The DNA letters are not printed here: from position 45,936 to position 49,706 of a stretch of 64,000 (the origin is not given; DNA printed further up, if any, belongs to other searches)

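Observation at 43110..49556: Four-gene, translationally coupled glycosylation operon headed by a ~1150-aa fused polytopic membrane protein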

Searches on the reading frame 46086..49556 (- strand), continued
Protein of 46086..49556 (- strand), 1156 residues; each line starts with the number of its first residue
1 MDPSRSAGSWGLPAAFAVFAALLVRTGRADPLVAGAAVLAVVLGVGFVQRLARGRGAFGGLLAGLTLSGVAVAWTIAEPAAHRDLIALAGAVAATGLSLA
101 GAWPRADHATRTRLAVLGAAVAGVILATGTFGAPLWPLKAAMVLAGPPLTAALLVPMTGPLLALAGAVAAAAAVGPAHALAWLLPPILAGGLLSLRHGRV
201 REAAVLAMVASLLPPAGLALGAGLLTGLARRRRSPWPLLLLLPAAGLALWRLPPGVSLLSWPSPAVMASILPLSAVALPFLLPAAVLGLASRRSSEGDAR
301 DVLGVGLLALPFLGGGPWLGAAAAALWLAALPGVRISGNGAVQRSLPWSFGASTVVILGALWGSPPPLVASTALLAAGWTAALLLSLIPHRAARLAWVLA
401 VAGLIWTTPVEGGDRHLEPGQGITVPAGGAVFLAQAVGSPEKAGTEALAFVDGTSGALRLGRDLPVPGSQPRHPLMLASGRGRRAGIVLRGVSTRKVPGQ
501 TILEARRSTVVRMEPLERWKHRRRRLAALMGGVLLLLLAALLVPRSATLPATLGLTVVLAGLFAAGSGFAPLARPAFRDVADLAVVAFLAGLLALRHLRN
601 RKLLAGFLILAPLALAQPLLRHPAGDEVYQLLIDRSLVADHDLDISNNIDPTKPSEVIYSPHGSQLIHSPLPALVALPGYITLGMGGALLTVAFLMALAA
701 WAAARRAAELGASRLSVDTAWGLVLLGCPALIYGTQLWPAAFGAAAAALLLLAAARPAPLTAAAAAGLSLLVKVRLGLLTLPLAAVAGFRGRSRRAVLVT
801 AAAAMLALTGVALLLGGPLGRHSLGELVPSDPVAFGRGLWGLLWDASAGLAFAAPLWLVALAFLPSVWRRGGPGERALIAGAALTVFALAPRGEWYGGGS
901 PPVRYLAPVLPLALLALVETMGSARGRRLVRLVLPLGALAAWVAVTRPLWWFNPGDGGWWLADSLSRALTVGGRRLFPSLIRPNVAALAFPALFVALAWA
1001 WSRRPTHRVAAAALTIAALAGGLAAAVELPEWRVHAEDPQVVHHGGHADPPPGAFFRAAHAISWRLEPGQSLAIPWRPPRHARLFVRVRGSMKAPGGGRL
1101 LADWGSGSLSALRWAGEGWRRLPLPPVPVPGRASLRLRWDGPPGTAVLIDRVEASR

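Call 84: find_encoding_contigs(protein=P0023, flank=10000, max_places=1)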
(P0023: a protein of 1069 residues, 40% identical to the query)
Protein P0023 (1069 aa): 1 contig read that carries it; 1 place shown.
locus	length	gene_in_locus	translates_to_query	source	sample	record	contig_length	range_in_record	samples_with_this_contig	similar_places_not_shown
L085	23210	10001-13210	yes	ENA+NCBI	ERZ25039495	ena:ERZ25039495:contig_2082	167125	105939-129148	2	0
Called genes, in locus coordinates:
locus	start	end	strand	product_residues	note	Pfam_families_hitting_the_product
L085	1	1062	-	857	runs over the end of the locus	-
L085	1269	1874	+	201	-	-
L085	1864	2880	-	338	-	PF02481:DNA_processg_A, PF18306:LDcluster4 (faint), PF17782:WHD_DprA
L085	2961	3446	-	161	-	PF10604:Polyketide_cyc2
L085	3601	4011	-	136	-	PF04120:Iron_permease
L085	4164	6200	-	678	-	PF03169:OPT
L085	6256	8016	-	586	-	-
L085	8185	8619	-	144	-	-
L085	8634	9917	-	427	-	PF02403:Seryl_tRNA_N, PF00587:tRNA-synt_2b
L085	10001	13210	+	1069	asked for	-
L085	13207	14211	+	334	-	PF00535:Glycos_transf_2, PF13641:Glyco_tranf_2_3, PF13632:Glyco_trans_2_3 (weak)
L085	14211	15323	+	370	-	PF09314:DUF1972 (weak), PF13439:Glyco_transf_4, PF13579:Glyco_trans_4_4, PF09314:DUF1972, PF00534:Glycos_transf_1 (weak), PF13692:Glyco_trans_1_4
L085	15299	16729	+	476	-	PF13727:CoA_binding_3, PF02397:Bac_transf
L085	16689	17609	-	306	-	-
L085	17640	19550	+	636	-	-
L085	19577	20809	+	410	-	PF00579:tRNA-synt_1b, PF01479:S4 (weak)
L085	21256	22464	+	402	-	-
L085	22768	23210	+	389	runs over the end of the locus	PF07396:Porin_O_P (faint)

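Call 90: find_encoding_contigs(protein=P0042, flank=10000, max_places=2)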
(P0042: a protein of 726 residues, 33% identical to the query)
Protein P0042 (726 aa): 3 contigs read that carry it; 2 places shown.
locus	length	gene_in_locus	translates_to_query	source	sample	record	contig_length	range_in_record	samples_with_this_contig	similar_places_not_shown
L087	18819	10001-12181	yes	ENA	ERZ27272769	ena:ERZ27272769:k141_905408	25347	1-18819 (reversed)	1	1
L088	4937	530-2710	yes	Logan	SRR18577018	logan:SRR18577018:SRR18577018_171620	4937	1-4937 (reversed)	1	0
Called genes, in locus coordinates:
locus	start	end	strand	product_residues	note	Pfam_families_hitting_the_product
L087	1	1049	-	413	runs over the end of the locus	-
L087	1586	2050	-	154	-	PF00583:Acetyltransf_1, PF13673:Acetyltransf_10 (weak), PF13508:Acetyltransf_7, PF08445:FR47 (faint)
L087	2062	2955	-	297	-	PF00561:Abhydrolase_1, PF12697:Abhydrolase_6, PF12146:Hydrolase_4 (weak), PF08386:Abhydrolase_4 (weak)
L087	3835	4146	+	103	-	PF04014:MazE_antitoxin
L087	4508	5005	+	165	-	PF02661:Fic (weak)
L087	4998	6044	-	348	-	PF04055:Radical_SAM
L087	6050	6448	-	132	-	-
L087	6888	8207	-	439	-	PF02403:Seryl_tRNA_N, PF00587:tRNA-synt_2b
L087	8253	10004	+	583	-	-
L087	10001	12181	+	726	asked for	-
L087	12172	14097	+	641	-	PF00535:Glycos_transf_2, PF13641:Glyco_tranf_2_3, PF10111:Glyco_tranf_2_2 (faint), PF13632:Glyco_trans_2_3 (faint), PF00535:Glycos_transf_2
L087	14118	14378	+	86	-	-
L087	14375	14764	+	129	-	PF13650:Asp_protease_2, PF13975:gag-asp_proteas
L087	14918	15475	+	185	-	PF04542:Sigma70_r2, PF08281:Sigma70_r4_2, PF04545:Sigma70_r4 (weak)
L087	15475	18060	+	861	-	PF04773:FecR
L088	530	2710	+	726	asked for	-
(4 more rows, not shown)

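Call 91: find_encoding_contigs(protein=P0208, flank=10000, max_places=1)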
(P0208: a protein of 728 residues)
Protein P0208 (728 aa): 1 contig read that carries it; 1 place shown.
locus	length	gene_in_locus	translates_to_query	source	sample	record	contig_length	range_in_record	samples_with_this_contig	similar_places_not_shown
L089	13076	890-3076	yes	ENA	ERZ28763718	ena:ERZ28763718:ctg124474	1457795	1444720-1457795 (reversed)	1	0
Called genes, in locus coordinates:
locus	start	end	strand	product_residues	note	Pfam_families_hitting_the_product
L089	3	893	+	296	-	?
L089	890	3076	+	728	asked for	-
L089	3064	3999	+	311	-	PF00535:Glycos_transf_2, PF13641:Glyco_tranf_2_3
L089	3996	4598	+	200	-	PF00535:Glycos_transf_2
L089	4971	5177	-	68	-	-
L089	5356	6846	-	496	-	PF00884:Sulfatase, PF01663:Phosphodiest (weak), PF16347:SGSH_C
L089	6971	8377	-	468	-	PF00884:Sulfatase, PF01663:Phosphodiest (faint), PF16347:SGSH_C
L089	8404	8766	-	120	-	-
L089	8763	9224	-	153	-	PF01695:IstB_IS21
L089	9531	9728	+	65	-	-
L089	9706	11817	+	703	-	PF00239:Resolvase, PF07508:Recombinase, PF13408:Zn_ribbon_recom (weak)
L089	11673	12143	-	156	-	PF01695:IstB_IS21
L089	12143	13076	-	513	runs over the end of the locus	PF22483:Mu-transpos_C_2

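Call 96: find_encoding_contigs(protein=P0216, flank=8000, max_places=1)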
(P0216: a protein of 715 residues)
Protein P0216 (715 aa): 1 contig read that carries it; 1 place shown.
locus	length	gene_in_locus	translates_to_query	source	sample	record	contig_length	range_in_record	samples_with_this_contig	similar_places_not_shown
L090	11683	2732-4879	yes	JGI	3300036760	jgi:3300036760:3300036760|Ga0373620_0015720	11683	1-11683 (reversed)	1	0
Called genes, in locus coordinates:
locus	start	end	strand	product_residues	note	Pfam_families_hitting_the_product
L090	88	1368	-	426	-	PF02403:Seryl_tRNA_N, PF00587:tRNA-synt_2b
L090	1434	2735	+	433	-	-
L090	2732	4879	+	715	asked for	-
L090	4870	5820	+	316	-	PF00535:Glycos_transf_2, PF13641:Glyco_tranf_2_3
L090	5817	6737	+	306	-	PF00535:Glycos_transf_2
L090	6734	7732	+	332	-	PF00535:Glycos_transf_2, PF13641:Glyco_tranf_2_3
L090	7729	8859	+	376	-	PF09314:DUF1972, PF13439:Glyco_transf_4, PF13579:Glyco_trans_4_4, PF00534:Glycos_transf_1, PF13692:Glyco_trans_1_4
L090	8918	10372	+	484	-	PF13727:CoA_binding_3, PF02397:Bac_transf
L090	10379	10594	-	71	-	-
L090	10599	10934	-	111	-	PF00034:Cytochrom_C (weak), PF13442:Cytochrome_CBB3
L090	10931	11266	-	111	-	PF13442:Cytochrome_CBB3, PF00034:Cytochrom_C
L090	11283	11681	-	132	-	?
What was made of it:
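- It is in the same coupled operon in L085 and L090 (calls 84, 96). The priming transferase, GT4 and GT2 genes sit in one coupled operon with the partner and GT-C genes in L090 and L085 (calls 84, 96).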

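Call 97: find_encoding_contigs(protein=P0202, flank=8000, max_places=1)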
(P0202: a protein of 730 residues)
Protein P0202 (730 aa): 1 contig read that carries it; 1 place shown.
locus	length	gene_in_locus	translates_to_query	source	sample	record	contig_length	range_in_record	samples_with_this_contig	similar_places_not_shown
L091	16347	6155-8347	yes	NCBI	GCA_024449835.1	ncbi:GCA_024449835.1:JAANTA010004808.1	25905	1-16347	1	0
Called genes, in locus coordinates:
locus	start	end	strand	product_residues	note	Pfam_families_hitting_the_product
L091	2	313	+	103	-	?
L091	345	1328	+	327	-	PF01522:Polysacc_deac_1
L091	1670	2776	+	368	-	PF00144:Beta-lactamase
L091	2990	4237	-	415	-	PF02403:Seryl_tRNA_N, PF00587:tRNA-synt_2b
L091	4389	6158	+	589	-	-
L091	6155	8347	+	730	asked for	-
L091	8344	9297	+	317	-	PF00535:Glycos_transf_2, PF13641:Glyco_tranf_2_3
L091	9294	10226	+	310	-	PF00535:Glycos_transf_2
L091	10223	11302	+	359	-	PF00535:Glycos_transf_2, PF13641:Glyco_tranf_2_3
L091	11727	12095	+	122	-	PF01242:PTPS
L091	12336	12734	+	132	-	PF00392:GntR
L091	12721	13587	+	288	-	PF01145:Band_7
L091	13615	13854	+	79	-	-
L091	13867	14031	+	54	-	-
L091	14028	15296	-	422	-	PF13372:Alginate_exp (faint)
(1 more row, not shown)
